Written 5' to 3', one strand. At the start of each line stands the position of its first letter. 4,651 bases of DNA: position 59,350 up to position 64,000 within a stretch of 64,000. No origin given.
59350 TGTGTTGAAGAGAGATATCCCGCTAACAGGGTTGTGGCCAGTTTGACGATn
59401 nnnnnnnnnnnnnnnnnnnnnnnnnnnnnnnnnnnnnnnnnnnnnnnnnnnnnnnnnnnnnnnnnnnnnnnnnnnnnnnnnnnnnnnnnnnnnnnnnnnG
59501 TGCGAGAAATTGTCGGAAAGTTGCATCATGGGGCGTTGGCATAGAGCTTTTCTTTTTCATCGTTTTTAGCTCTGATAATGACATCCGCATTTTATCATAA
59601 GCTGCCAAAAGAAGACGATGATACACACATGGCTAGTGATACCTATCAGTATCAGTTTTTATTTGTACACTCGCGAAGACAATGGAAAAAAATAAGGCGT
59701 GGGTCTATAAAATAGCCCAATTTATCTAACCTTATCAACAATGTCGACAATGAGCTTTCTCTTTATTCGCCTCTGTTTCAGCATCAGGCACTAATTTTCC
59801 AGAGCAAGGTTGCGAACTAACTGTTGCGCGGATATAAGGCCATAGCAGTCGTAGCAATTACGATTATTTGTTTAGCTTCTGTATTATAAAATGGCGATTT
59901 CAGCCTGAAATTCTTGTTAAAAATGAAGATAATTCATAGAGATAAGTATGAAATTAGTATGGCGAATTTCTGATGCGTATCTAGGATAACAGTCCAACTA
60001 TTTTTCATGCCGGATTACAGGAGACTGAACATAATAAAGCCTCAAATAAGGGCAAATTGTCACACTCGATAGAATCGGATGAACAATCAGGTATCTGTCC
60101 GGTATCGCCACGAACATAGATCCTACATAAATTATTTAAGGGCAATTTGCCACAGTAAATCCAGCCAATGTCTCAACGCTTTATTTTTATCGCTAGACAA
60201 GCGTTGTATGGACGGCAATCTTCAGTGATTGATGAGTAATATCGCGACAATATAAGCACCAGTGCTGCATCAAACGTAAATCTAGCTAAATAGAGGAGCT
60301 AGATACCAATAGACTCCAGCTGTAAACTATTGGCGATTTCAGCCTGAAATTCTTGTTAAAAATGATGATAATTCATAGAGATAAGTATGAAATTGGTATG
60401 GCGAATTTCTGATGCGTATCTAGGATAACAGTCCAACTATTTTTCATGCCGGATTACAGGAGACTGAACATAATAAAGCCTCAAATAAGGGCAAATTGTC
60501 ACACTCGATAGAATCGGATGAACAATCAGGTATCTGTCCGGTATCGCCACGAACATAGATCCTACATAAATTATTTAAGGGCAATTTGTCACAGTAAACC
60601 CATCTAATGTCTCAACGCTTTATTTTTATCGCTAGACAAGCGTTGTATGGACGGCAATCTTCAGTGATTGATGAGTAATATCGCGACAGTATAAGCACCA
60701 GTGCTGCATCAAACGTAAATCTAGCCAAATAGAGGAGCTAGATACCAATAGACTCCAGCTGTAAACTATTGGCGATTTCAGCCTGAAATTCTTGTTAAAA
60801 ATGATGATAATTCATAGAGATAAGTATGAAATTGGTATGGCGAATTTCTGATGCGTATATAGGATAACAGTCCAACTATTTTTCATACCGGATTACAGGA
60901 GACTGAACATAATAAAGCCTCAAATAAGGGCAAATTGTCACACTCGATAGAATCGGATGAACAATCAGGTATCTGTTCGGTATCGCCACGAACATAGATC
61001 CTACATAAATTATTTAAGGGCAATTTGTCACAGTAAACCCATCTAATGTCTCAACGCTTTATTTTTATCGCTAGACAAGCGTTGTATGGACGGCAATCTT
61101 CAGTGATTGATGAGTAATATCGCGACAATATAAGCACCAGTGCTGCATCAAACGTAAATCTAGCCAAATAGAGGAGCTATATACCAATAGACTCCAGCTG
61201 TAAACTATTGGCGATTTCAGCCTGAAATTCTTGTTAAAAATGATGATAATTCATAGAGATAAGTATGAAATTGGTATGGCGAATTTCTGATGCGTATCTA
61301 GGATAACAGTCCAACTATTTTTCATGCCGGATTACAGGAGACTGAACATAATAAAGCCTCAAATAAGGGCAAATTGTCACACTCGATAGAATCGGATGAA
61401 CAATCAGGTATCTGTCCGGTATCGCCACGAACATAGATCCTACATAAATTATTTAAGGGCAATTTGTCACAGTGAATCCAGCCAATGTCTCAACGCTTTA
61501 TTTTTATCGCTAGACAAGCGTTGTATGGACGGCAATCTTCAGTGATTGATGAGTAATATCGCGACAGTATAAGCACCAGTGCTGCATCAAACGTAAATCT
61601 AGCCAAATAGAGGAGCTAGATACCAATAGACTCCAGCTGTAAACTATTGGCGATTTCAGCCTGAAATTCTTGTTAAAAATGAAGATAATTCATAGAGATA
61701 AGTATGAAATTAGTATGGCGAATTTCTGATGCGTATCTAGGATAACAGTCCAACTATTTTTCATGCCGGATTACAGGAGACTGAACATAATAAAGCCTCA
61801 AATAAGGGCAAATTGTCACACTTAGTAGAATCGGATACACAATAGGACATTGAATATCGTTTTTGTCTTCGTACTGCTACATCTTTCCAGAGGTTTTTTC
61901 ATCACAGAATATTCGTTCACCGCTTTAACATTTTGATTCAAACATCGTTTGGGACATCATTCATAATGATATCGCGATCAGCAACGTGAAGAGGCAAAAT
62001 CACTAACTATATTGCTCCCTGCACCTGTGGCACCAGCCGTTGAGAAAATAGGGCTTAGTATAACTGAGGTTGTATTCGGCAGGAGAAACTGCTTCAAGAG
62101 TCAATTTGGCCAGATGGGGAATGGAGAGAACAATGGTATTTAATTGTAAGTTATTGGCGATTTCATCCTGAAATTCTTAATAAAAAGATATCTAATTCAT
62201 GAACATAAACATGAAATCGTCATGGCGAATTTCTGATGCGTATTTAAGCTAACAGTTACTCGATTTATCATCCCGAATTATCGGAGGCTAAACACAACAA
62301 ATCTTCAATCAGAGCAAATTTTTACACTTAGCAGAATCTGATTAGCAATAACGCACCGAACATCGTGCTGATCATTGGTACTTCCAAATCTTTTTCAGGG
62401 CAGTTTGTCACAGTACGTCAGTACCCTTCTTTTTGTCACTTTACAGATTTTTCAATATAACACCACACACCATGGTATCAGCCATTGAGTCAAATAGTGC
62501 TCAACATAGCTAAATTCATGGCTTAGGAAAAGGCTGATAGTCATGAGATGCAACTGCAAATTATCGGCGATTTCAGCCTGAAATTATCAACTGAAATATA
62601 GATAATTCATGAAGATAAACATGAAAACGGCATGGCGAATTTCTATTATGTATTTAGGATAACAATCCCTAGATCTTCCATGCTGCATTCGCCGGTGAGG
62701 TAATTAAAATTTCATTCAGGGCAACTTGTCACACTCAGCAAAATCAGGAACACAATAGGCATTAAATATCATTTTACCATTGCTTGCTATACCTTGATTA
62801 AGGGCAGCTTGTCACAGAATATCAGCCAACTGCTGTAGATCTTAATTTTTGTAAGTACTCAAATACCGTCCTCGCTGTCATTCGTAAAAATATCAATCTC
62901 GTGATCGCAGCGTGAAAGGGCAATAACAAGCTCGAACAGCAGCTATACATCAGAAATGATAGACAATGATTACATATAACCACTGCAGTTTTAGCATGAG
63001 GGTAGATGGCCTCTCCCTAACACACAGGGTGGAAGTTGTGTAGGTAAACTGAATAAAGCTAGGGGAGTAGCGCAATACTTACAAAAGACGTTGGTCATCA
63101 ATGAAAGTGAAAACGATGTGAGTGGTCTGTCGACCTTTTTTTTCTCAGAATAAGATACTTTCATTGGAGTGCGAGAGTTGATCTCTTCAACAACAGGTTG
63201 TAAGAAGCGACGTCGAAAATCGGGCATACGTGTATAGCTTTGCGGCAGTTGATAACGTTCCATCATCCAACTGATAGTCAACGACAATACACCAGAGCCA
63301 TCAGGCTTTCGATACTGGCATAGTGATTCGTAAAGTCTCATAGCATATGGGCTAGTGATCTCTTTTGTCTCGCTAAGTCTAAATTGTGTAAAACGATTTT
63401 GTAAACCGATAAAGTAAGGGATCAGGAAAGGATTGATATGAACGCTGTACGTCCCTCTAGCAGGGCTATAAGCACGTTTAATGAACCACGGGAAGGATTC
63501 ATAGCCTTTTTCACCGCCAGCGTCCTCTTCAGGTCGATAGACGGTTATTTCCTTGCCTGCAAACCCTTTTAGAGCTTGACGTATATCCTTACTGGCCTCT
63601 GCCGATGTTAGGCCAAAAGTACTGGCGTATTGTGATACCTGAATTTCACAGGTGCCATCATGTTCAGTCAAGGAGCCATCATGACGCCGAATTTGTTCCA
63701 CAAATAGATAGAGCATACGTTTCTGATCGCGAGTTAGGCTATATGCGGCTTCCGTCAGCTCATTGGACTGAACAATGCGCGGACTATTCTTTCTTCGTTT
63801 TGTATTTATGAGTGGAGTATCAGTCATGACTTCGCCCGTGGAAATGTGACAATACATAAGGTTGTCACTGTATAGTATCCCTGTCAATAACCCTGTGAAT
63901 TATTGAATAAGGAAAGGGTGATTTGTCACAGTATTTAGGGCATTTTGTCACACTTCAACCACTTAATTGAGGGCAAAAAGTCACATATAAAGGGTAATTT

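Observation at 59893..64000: RepFIA replicon with an incC-like iteron region amplified as 439-bp tandem repeats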

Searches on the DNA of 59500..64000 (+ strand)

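Call 4: search_dna_similar(query=window:59500-64000:+, collection=plasmids, mode=near, max_rows=30)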
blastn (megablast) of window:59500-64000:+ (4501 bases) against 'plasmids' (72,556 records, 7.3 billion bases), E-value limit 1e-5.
Records with a match: 1; places in all: 1; records where one place covers at least 80% of the query: 0.
Best place of each record, by identity: 80-90% 1.
By first word of the organism name: Hafnia 1.
By predicted mobility (MOB-suite, as given by PLSDB): non-mobilizable 1.
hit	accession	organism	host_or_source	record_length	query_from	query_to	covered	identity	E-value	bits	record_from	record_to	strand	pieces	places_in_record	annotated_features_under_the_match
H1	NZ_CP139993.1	Hafnia alvei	-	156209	3581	4501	20%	83.3%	0e+0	843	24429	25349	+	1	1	repE: replication initiation protein RepE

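Call 6: get_annotated_region(hit=H1, flank=7000)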
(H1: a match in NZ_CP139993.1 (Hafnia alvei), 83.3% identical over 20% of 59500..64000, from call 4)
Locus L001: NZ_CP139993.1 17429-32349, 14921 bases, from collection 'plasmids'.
description: Hafnia alvei strain HAMBI_1279 plasmid unnamed, complete sequence
organism: Hafnia alvei (NCBI taxid 569)
taxonomy: Bacteria; Pseudomonadota; Gammaproteobacteria; Enterobacterales; Hafniaceae; Hafnia; Hafnia alvei
host: -; source: -; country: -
typing (MOB-suite, as given by PLSDB): non-mobilizable; replicon rep_cluster_1729
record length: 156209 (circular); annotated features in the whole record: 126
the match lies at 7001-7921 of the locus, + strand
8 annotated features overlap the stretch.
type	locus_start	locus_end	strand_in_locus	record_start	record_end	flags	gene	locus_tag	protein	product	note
CDS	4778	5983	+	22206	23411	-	-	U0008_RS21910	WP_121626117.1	IS91 family transposase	-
CDS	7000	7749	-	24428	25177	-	repE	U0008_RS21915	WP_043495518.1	replication initiation protein RepE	-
CDS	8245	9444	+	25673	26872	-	-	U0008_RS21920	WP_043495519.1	AAA family ATPase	-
CDS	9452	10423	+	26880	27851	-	-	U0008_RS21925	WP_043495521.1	ParB family protein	-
CDS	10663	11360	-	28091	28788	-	-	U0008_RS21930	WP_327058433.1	IS1-like element IS1A family transposase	GO:0006313 - DNA transposition [Evidence IEA]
CDS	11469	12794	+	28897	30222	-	rclA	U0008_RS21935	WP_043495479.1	reactive chlorine resistance oxidoreductase RclA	-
CDS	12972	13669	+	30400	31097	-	-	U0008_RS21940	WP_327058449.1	IS1-like element IS1A family transposase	GO:0006313 - DNA transposition [Evidence IEA]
CDS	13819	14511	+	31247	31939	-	-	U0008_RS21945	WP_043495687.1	Wzz/FepE/Etk N-terminal domain-containing protein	GO:0009103 - lipopolysaccharide biosynthetic process [Evidence IEA]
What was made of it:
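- On RepFIA-like (F RepE / Rep_3) iteron replicon: However, MOB-suite, as given by PLSDB, types the closest PLSDB relative as rep_cluster_1729, not IncFIA (call 6).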

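Call 7: search_dna_similar(query=window:60331-60769:+, collection=plasmids, mode=distant, max_rows=30, max_evalue=0.01)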
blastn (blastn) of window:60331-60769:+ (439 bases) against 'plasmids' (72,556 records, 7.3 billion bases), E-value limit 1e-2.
Records with a match: 8; places in all: 8; records where one place covers at least 80% of the query: 0.
Best place of each record, by identity: 80-90% 1; 60-80% 7.
By first word of the organism name: Pantoea 4; Duffyella 3; Xenorhabdus 1.
By predicted mobility (MOB-suite, as given by PLSDB): non-mobilizable 8.
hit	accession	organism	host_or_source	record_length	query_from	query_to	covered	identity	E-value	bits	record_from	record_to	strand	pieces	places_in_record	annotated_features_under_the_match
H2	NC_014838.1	Pantoea sp. At-9b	-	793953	1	75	17%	84.2%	2e-11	77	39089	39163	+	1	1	none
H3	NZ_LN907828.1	Duffyella gerundensis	-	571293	1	75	17%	77.6%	2e-4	55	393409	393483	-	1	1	none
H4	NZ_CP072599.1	Duffyella gerundensis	Prunus dulcis,Inner leaf tissues of ...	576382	1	75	17%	77.6%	2e-4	55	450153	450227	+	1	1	none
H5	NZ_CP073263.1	Duffyella gerundensis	Lolium perenne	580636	1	75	17%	77.6%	2e-4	55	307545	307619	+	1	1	none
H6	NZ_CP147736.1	Xenorhabdus sp. TH1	Steinernema sp. a AB-2023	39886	1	75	17%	77.6%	2e-4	55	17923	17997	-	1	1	none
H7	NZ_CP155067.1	Pantoea sp. BRR-3P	single cell,Elaeagnus umbellata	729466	1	74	17%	77.6%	6e-5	56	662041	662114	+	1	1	none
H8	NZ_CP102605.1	Pantoea sp. SOD02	cell culture,urban freshwater stream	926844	1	76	17%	73.7%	9e-3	48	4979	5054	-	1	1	none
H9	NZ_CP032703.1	Pantoea soli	single isolate,soil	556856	1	62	14%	79.0%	2e-4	55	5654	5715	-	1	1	none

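Call 10: search_dna_similar(query=window:60325-60450:+, collection=phages, mode=distant, max_rows=20, max_evalue=1)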
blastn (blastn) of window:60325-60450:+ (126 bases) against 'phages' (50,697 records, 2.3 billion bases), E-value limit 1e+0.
Records with a match: 7; places in all: 7; records where one place covers at least 80% of the query: 0.
Best place of each record, by identity: 90-95% 6; 80-90% 1.
By first word of the organism name: Vibrio 4; Helicobacter 2; Bacteroides 1.
By host as written in the record: Vibrio cholerae 4; Helicobacter pylori B45 2; Bacteroides ovatus DA735 1.
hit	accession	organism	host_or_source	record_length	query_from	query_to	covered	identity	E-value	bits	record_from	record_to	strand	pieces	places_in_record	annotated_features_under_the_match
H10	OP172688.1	Bacteroides phage BK735P2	Bacteroides ovatus DA735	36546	29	69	33%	81.4%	4e-1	40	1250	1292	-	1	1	none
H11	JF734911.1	Helicobacter phage phiHP33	Helicobacter pylori B45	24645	18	50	26%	90.9%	3e-2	44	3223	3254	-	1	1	putative ABC binding casette transporter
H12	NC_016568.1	Helicobacter phage phiHP33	Helicobacter pylori B45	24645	18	50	26%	90.9%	3e-2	44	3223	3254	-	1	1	putative ABC binding casette transporter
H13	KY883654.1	Vibrio phage JSF10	Vibrio cholerae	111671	45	70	21%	92.3%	4e-1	39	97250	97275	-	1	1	hypothetical protein (x2)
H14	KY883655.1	Vibrio phage JSF12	Vibrio cholerae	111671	45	70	21%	92.3%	4e-1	39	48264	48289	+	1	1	hypothetical protein (x2)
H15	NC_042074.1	Vibrio phage JSF10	Vibrio cholerae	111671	45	70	21%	92.3%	4e-1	39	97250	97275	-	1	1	hypothetical protein (x2)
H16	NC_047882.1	Vibrio phage JSF12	Vibrio cholerae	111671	45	70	21%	92.3%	4e-1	39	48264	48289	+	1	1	hypothetical protein (x2)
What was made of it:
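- Tried and rejected: blastn of the parS region against the phage collection did not retrieve P1 because the match is too short (call 10).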

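Call 59: search_dna_similar(query=window:62089-62990:+, collection=plasmids, mode=distant, max_rows=25, max_evalue=0.001)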
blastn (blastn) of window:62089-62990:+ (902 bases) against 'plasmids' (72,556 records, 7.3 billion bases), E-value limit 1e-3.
Records with a match: 19; places in all: 19; records where one place covers at least 80% of the query: 0.
Best place of each record, by identity: 80-90% 1; 60-80% 18.
By first word of the organism name: Salmonella 5; Enterobacter 3; Duffyella 3; Xenorhabdus 2; Pantoea 2; Cronobacter 2; Citrobacter 1; Escherichia 1.
By predicted mobility (MOB-suite, as given by PLSDB): conjugative 10; non-mobilizable 9.
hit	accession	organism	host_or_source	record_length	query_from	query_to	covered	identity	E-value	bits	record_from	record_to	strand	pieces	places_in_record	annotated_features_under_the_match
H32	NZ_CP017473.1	Enterobacter cloacae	Homo sapiens,mixed culture,stool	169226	470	554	9%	77.9%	1e-5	60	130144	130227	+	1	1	ParB family protein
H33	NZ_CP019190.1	Salmonella enterica subsp. enterica serovar Poona str. ATCC ...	animal,iguana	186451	60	144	9%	76.7%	1e-4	55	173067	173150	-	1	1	ParB family protein | Y-family DNA polymerase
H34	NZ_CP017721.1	Salmonella enterica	food,mango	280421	60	144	9%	76.7%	1e-4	55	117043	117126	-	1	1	ParB family protein | Y-family DNA polymerase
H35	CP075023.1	Salmonella enterica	animal,quail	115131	60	144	9%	76.7%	1e-4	55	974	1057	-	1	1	ParB/RepB/Spo0J family partition protein | Y-family DNA polymerase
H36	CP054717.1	Salmonella enterica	-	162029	67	149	9%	76.2%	1e-4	55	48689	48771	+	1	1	ParB/RepB/Spo0J family partition protein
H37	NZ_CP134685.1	Citrobacter portucalensis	Larus michahellis,bacteria,cloaca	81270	66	144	9%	80.0%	7e-8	66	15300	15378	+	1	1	ParB family protein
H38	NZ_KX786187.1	Enterobacter cloacae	-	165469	67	144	9%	78.5%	1e-5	60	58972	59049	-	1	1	ParB family protein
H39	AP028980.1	Xenorhabdus sp. TCT-1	Steinernema sp. 1 CTT-2017,Bacterium,gut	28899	66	143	9%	78.5%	1e-5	60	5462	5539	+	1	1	ParB family protein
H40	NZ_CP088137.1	Salmonella enterica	Cell culture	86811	67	144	9%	77.2%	1e-4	55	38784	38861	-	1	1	ParB family protein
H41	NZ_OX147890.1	Enterobacter ludwigii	-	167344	67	144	9%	77.2%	1e-4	55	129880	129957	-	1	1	ParB family protein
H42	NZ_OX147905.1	Escherichia coli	-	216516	67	144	9%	77.2%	1e-4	55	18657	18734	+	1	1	ParB family protein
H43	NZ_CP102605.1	Pantoea sp. SOD02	cell culture,urban freshwater stream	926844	66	142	9%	76.6%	1e-5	59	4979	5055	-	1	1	none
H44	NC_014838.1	Pantoea sp. At-9b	-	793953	67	141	8%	78.5%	1e-4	56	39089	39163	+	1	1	none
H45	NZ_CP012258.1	Cronobacter universalis NCTC 9529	freshwater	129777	67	141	8%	77.6%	5e-4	55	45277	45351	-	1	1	none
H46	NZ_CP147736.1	Xenorhabdus sp. TH1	Steinernema sp. a AB-2023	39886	67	141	8%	77.6%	5e-4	55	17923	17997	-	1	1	none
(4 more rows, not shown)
